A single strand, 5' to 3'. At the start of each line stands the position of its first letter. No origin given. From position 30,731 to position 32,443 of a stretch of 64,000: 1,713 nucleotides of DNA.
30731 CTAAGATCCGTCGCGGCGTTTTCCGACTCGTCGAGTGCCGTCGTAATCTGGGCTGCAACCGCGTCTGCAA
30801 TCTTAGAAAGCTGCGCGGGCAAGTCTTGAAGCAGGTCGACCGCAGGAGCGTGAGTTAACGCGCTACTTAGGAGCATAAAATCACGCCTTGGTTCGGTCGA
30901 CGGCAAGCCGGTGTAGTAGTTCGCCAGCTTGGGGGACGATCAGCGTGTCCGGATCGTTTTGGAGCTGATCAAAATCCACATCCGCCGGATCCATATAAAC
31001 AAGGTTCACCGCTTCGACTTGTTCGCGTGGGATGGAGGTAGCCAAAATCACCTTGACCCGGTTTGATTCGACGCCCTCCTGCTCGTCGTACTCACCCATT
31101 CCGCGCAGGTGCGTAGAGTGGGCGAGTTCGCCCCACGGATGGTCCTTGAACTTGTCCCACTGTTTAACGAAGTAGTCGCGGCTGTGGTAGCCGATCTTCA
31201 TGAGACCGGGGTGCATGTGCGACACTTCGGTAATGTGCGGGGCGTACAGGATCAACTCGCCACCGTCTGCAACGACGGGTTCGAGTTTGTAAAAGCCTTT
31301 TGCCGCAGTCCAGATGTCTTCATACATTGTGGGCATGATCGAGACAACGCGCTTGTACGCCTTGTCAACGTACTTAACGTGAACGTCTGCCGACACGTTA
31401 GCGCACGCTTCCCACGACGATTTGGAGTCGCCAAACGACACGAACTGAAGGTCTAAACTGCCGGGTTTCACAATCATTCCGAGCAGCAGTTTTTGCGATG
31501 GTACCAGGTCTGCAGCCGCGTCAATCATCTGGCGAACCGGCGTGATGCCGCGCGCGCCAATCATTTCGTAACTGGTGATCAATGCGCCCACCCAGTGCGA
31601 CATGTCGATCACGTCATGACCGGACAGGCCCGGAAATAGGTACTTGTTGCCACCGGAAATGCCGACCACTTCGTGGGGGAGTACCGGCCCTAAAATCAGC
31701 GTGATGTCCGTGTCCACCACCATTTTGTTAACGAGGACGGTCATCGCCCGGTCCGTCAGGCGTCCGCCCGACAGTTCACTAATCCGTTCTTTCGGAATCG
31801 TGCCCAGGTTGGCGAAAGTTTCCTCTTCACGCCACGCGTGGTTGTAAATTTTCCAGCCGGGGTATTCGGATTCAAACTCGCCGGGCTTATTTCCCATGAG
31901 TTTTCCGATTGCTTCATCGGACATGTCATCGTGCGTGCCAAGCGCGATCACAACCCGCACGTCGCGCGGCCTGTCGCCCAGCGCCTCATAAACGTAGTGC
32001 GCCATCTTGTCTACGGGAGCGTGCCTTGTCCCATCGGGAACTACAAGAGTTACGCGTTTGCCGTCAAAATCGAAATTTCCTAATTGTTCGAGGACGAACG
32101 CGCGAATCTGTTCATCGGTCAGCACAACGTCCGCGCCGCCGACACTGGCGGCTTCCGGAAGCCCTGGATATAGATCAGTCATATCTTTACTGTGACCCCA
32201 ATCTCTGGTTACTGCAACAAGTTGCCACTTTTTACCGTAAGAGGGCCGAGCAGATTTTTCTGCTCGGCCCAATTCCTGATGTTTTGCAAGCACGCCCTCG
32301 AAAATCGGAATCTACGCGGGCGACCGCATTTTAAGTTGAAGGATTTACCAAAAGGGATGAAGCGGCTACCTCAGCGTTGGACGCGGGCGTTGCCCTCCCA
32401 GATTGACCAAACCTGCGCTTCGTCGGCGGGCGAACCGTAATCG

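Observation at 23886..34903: Nickel-pincer (larAEBC) genes embedded in a hexuronate/gluconate cluster: possible mannonate-gluconate 2-epimerase bypass to the pentose phosphate pathway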

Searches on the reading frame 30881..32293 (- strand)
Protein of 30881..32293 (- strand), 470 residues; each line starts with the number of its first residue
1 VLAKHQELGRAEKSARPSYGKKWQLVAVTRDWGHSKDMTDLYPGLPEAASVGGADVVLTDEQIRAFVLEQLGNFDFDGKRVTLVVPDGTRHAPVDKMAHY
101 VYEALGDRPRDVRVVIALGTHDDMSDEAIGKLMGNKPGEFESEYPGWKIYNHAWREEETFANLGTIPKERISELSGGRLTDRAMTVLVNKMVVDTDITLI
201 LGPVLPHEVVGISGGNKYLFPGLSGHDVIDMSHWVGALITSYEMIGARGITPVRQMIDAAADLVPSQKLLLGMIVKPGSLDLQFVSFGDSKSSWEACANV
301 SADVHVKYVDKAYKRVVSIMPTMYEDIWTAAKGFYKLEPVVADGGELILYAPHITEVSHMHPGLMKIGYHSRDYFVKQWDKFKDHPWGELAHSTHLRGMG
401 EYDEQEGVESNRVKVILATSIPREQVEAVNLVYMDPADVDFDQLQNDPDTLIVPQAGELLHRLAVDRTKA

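Call 4: search_protein_families(library=pfam, proteins=[window:30881-32293:-])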
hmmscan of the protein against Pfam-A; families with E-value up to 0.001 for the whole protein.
window:30881-32293:- (470 aa): 1 family
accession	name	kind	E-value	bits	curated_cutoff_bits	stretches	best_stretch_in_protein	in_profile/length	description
PF09861.14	Lar_N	-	2.3e-22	79.7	23.3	1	77-235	53-194/204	Lactate racemase N-terminal domain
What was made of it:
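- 30881..32182 (-): LarA homologue of group 19 (GntE1 type). NPN-dependent D-mannonate/D-gluconate 2-epimerase, or its 6-phospho form (433 aa). Lar_N domain (call 4).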

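Call 7: search_solved_structures(query=window:30881-32293:-, max_evalue=0.01, show_alignments=3)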
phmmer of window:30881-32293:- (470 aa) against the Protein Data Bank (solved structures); distinct sequences matched with E-value up to 0.01: 4.
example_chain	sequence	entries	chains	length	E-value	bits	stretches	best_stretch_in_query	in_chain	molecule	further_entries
4nar_A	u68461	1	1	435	3.3e-54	187.8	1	58-463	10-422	Putative uronate isomerase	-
2yjg_A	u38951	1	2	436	1.9e-06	30.3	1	79-351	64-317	LACTATE RACEMASE APOPROTEIN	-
6d6z_A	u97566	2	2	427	0.00053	22.2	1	179-351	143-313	Malate racemase Mar2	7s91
9q3j_A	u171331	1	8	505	0.0089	18.2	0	76-241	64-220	DUF2088 domain-containing protein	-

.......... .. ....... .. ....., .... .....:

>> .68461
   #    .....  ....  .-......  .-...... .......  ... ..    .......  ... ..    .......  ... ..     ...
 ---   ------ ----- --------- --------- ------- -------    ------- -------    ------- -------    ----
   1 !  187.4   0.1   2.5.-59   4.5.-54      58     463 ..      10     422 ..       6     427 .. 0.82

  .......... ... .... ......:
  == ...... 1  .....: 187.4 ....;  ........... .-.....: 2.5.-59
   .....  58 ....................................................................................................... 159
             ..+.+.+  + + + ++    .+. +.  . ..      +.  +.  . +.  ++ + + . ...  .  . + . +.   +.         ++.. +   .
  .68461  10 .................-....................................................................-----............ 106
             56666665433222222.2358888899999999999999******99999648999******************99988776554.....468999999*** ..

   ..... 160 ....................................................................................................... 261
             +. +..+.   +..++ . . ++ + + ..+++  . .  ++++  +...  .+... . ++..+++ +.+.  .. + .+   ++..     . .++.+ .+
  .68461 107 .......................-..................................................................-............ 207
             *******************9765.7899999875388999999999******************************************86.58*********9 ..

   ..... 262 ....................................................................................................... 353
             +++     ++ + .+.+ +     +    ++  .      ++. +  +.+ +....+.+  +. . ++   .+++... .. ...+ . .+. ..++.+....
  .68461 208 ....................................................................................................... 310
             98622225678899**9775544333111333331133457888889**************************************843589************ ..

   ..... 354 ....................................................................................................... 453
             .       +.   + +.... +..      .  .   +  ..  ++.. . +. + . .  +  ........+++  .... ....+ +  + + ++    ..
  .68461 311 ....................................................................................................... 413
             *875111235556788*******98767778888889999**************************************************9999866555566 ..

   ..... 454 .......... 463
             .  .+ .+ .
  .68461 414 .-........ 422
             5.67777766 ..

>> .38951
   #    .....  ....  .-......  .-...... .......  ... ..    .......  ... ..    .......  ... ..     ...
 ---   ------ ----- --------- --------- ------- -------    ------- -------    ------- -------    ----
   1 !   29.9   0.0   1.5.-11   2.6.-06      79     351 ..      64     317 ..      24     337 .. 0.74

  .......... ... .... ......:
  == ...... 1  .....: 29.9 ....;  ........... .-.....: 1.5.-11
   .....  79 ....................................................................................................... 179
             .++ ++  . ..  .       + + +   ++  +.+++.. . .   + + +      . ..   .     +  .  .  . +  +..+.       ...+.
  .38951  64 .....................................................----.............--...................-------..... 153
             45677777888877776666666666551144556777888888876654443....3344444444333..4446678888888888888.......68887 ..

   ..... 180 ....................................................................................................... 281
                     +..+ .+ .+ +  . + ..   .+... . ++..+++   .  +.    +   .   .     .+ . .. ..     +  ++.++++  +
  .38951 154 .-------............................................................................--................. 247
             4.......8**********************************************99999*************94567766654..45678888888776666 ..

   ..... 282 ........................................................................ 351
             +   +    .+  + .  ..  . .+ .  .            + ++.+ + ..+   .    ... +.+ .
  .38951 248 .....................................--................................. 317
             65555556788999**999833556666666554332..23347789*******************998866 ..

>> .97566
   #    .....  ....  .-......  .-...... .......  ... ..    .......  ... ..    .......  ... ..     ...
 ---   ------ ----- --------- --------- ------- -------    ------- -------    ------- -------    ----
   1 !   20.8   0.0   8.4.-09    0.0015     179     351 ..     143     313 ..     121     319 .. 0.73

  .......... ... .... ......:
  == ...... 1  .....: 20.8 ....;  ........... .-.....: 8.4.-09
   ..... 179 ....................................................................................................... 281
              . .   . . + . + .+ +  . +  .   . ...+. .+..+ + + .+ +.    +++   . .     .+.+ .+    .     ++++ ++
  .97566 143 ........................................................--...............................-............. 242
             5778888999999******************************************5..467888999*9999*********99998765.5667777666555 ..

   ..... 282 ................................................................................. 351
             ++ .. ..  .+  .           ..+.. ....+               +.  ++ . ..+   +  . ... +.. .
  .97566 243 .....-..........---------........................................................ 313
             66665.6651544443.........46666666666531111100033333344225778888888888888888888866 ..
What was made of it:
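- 30881..32182 (-): PDB 4NAR (T. maritima GntE2) matches at 3e-54 (call 7).
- On LarA superfamily, group 19 (GntE1-type D-gluconate 2-epimerases): PDB 4NAR matches at 3e-54 over residues 58-463 of the ORF (call 7).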

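Call 10: find_homologous_proteins(query=window:30881-32293:-, max_evalue=1e-20)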
Query window:30881-32293:- (470 aa): 8000 proteins with E <= 1e-20 among 8000 candidates; the best 120 are listed.
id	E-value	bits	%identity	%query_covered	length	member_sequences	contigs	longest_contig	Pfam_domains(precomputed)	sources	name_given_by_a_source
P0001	1.9e-293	992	100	92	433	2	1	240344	PF09861.15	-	-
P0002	3.1e-257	872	88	91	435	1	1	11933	PF09861.15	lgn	-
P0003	2.2e-254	863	86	91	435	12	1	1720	PF09861.15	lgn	-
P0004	5.1e-248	842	82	93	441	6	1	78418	PF09861.15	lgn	-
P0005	2.1e-240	817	81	91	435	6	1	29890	PF09861.15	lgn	-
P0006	2.8e-229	780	78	90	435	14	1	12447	PF09861.15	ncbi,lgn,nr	ncbi:MAG: lactate racemase domain-containing protein [Propionibacteriaceae bacterium]|nr:lactate rac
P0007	1.8e-228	777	78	91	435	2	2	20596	PF09861.15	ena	-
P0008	1.1e-226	771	77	91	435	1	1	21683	PF09861.15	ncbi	-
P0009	2.1e-226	771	77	90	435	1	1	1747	PF09861.15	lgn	-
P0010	3.9e-226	770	77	92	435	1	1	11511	PF09861.15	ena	-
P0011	4.9e-226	769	75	92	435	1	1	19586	PF09861.15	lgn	-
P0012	1.3e-225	768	77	92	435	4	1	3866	PF09861.15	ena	-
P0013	1.7e-224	764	76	92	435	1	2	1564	PF09861.15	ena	-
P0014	2.1e-224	764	76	91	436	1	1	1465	PF09861.15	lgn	-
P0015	4.1e-224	763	76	90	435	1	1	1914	PF09861.15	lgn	-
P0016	8.7e-224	762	76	92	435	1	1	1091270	PF09861.15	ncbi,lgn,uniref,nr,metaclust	ncbi:lactate racemase domain-containing protein [Tessaracoccus oleiagri]|uniref:Nickel-dependent lac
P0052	2.5e-182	625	63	91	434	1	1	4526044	PF09861.15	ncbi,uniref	ncbi:lactate racemase domain-containing protein [Georgenia sp. AZ-5]|uniref:lactate racemase domain-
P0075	4.5e-168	578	58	92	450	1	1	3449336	PF09861.15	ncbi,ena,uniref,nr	ncbi:lactate racemase domain-containing protein [Brachybacterium aquaticum]|uniref:Nickel-dependent 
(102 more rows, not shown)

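Call 11: find_encoding_contigs(protein=P0001, flank=10000, max_places=3)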
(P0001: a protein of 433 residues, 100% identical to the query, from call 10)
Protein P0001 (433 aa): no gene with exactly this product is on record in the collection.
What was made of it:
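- Tried and rejected: Exact look-up of the window's own LarA homologue found no contig on record (call 11).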

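Call 12: find_encoding_contigs(protein=P0016, flank=10000, max_places=1)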
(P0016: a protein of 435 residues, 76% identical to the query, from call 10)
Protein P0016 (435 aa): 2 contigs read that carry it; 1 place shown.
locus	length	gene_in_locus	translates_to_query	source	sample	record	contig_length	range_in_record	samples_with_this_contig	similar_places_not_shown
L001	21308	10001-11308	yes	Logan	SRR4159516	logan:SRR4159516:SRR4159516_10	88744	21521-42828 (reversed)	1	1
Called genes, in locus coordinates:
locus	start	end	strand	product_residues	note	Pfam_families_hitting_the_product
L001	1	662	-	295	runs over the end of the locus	PF00528:BPD_transp_1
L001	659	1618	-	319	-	PF19300:BPD_transp_1_N, PF00528:BPD_transp_1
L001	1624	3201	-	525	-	PF00496:SBP_bac_5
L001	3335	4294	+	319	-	PF00056:Ldh_1_N, PF02866:Ldh_1_C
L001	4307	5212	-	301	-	-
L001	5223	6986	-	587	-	PF00933:Glyco_hydro_3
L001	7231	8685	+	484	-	PF02558:ApbA (weak), PF03446:NAD_binding_2, PF03807:F420_oxidored (faint), PF00393:6PGD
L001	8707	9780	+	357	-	PF00294:PfkB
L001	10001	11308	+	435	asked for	PF09861:Lar_N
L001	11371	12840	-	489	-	PF07690:MFS_1, PF13347:MFS_2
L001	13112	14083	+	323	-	PF01408:GFO_IDH_MocA, PF02894:GFO_IDH_MocA_C, PF22725:GFO_IDH_MocA_C3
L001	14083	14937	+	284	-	PF01261:AP_endonuc_2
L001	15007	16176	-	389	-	PF01408:GFO_IDH_MocA, PF02894:GFO_IDH_MocA_C, PF22725:GFO_IDH_MocA_C3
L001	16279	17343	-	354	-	PF01408:GFO_IDH_MocA (weak), PF02894:GFO_IDH_MocA_C (weak), PF22725:GFO_IDH_MocA_C3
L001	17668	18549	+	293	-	-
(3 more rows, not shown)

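Call 13: find_encoding_contigs(protein=P0052, flank=10000, max_places=1)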
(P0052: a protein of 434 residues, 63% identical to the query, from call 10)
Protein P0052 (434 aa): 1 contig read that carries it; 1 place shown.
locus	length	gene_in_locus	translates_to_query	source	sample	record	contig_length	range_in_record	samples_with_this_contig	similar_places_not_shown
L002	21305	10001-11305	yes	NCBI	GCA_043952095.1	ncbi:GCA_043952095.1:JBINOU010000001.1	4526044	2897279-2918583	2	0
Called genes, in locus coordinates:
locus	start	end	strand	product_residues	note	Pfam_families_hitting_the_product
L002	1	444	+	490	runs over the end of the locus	PF13347:MFS_2, PF07690:MFS_1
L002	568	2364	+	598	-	PF02837:Glyco_hydro_2_N, PF22666:Glyco_hydro_2_N2 (weak), PF00703:Glyco_hydro_2, PF02836:Glyco_hydro_2_C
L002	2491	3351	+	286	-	PF00733:Asn_synthase (weak)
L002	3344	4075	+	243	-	PF00731:AIRC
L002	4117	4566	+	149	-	PF11969:DcpS_C, PF01230:HIT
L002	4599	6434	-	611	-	PF00149:Metallophos (weak), PF12850:Metallophos_2 (weak)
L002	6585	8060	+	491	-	PF04107:GCS2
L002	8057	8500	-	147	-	PF07366:SnoaL, PF13577:SnoaL_4 (weak), PF14534:DUF4440, PF12680:SnoaL_2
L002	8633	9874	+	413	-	PF01979:Amidohydro_1, PF07969:Amidohydro_3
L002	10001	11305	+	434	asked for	PF09861:Lar_N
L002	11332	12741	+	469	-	PF01969:Ni_insertion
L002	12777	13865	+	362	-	PF13409:GST_N_2, PF00043:GST_C (weak), PF13410:GST_C_2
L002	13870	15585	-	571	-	-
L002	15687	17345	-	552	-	PF13515:FUSC_2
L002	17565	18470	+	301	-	PF00296:Bac_luciferase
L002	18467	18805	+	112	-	PF00085:Thioredoxin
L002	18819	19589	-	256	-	PF08282:Hydrolase_3 (weak)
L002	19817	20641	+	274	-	PF00248:Aldo_ket_red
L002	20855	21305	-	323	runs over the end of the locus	PF01073:3Beta_HSD, PF01370:Epimerase, PF02719:Polysacc_synt_2 (faint), PF04321:RmlD_sub_bind, PF13460:NAD_binding_10, PF16363:GDP_Man_Dehyd, PF07993:NAD_binding_4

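Call 14: find_encoding_contigs(protein=P0075, flank=10000, max_places=1)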
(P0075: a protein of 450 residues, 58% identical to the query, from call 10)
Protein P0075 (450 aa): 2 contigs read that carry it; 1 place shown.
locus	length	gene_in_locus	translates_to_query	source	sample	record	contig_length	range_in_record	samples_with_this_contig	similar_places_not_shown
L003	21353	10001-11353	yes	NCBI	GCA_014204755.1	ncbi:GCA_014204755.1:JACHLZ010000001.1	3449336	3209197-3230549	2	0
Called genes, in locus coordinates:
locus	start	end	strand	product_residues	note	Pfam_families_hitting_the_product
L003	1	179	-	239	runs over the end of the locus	PF05853:BKACE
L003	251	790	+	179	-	PF04073:tRNA_edit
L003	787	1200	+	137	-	PF00903:Glyoxalase (weak), PF18029:Glyoxalase_6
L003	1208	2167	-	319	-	PF01545:Cation_efflux, PF16916:ZT_dimer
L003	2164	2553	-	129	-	PF01022:HTH_5, PF12802:MarR_2 (faint)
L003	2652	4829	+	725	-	PF00122:E1-E2_ATPase, PF00702:Hydrolase, PF12710:HAD (weak), PF08282:Hydrolase_3 (faint)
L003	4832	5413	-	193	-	PF07563:DUF1541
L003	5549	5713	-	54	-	-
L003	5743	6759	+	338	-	PF07690:MFS_1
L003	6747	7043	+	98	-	PF07690:MFS_1 (weak)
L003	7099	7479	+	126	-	PF01361:Tautomerase, PF14552:Tautomerase_2, PF01361:Tautomerase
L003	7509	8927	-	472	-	PF13520:AA_permease_2, PF00324:AA_permease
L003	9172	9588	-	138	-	PF01850:PIN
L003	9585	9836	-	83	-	PF02604:PhdYeFM_antitox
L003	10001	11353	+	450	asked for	PF09861:Lar_N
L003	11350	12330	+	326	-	PF00733:Asn_synthase (weak), PF02540:NAD_synthase (weak)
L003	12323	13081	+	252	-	PF00731:AIRC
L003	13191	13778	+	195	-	PF00440:TetR_N (weak), PF17937:TetR_C_28 (weak)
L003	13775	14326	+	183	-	-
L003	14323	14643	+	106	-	PF00893:Multi_Drug_Res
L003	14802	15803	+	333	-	PF00356:LacI, PF00532:Peripla_BP_1, PF13407:Peripla_BP_4, PF13377:Peripla_BP_3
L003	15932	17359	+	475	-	PF02614:UxaC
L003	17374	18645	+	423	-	PF01232:Mannitol_dh, PF08125:Mannitol_dh_C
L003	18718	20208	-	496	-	PF00370:FGGY_N, PF02782:FGGY_C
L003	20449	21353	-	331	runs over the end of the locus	PF00582:Usp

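Call 20: search_protein_families(library=ncbifam, proteins=[window:30881-32182:-], max_evalue=0.00001)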
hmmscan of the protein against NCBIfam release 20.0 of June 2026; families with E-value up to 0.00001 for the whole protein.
window:30881-32182:- (433 aa): 5 families
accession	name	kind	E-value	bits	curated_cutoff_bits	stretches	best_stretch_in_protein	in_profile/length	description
NF052594.1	NPN_18_hexonate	equivalog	1.7e-52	178.5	500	1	21-400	5-374/411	nickel-dependent putative hexonate epimerase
NF052593.1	NPN_racem_MAR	equivalog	1.5e-27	96.2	500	1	34-314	51-312/415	nickel-dependent malate racemase, LarAH6 family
NF052595.1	NPN_LarAH5_MAR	equivalog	1.2e-18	67.3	462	1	41-314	57-311/415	nickel-dependent malate racemase, LarAH5 family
NF033504.2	Ni_dep_LarA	equivalog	3.9e-16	58.8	460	1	33-229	53-231/422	nickel-dependent lactate racemase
NF052525.1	NPN_LarAH10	equivalog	6.6e-14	51.4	540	1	40-265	59-273/426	NPN-dependent 2-hydroxyacid racemase, LarAH10 family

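Call 40: find_related_loci(query=A1, collection=genome_contigs, flank=10000)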
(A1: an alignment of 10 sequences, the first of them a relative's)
Query A1 (433 aa) in genome_contigs; peptide patterns used: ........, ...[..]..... (x = any residue, [..] = any of these).
600 stretches matched a pattern (row limit reached: there are more); 597 encode a relative of the query (tblastn E <= 1e-3); the best 80 are kept; 80 distinct loci.
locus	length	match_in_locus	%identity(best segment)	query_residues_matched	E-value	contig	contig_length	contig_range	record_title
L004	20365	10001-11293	75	1-430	0e+0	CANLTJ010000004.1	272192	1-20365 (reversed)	uncultured Arachnia sp. isolate 2-261.fasta genome assembly, contig: NODE_4, whole genome shotgun sequence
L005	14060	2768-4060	74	1-430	0e+0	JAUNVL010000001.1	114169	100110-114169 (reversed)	MAG: Propionibacteriaceae bacterium isolate S7A_St_31 NODE_51_length_114169_cov_23.082251, whole genome shotgun sequence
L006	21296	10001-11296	74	1-432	0e+0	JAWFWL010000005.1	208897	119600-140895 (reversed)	MAG: Propionibacteriaceae bacterium isolate S2_016_000G1_dasS2_016_000G1_concoct_1 S2_016_000G1_scaffold_23, whole genom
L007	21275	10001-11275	59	7-430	2e-171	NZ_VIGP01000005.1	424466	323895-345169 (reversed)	Brachybacterium subflavum strain CFH 10395 Scaffold5, whole genome shotgun sequence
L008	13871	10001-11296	59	1-429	5e-170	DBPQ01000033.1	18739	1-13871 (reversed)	MAG TPA_asm: Actinomycetales bacterium UBA1416 UBA1416_contig_17012, whole genome shotgun sequence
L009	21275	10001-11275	59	7-430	2e-168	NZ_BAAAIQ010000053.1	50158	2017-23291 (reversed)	Brachybacterium alimentarium strain JCM 11607 sequence53, whole genome shotgun sequence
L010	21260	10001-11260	57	11-430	4e-168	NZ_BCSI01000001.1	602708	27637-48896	Dermabacter hominis NBRC 106157, whole genome shotgun sequence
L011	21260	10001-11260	57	11-430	4e-166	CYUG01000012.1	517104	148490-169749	Helcobacillus massiliensis genome assembly Dermabacter indicis, contig contig00012, whole genome shotgun sequence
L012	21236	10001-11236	57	22-433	2e-164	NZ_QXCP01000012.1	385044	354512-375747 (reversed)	Brachybacterium sp. EE-P12 NODE_26_length_384976_cov_494.227020, whole genome shotgun sequence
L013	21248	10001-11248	56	10-426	3e-163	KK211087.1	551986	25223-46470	Geodermatophilaceae bacterium URHB0062 genomic scaffold N552DRAFT_scaffold00002.2, whole genome shotgun sequence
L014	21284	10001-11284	56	7-433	2e-161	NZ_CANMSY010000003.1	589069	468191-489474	Uncultured Brachybacterium sp. isolate 2B1-2-63-3Z.fasta NODE_3, whole genome shotgun sequence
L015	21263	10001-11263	56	6-426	9e-161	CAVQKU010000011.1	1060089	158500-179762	MAG: uncultured Actinomycetota bacterium isolate MFD02581.bin.1.203 genome assembly, contig: contig_9083, whole genome s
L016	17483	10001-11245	55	11-426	5e-160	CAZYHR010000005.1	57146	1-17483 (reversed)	MAG TPA_asm: uncultured Intrasporangiaceae bacterium isolate SRP170004_co1_618 genome assembly, contig: NODE_642_length_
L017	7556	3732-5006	54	6-430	1e-158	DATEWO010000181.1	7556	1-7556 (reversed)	MAG TPA_asm: Propionibacteriaceae bacterium isolate SMAG_U8395 k141_6454, whole genome shotgun sequence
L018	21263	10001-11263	57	6-426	2e-158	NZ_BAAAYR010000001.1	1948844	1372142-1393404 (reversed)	Microlunatus spumicola strain JCM 16540 sequence01, whole genome shotgun sequence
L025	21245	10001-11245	56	10-426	5e-155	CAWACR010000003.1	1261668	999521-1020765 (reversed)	MAG: uncultured Actinomycetota bacterium isolate MFD00905.bin.2.5 genome assembly, contig: contig_3114, whole genome sho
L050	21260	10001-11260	52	6-426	3e-145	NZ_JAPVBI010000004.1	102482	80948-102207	Modestobacter sp. VKM Ac-2985 n4, whole genome shotgun sequence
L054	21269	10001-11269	53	2-426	2e-144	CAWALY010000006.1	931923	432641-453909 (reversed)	MAG: uncultured Actinomycetota bacterium isolate MFD01721.bin.1.384 genome assembly, contig: contig_4658, whole genome s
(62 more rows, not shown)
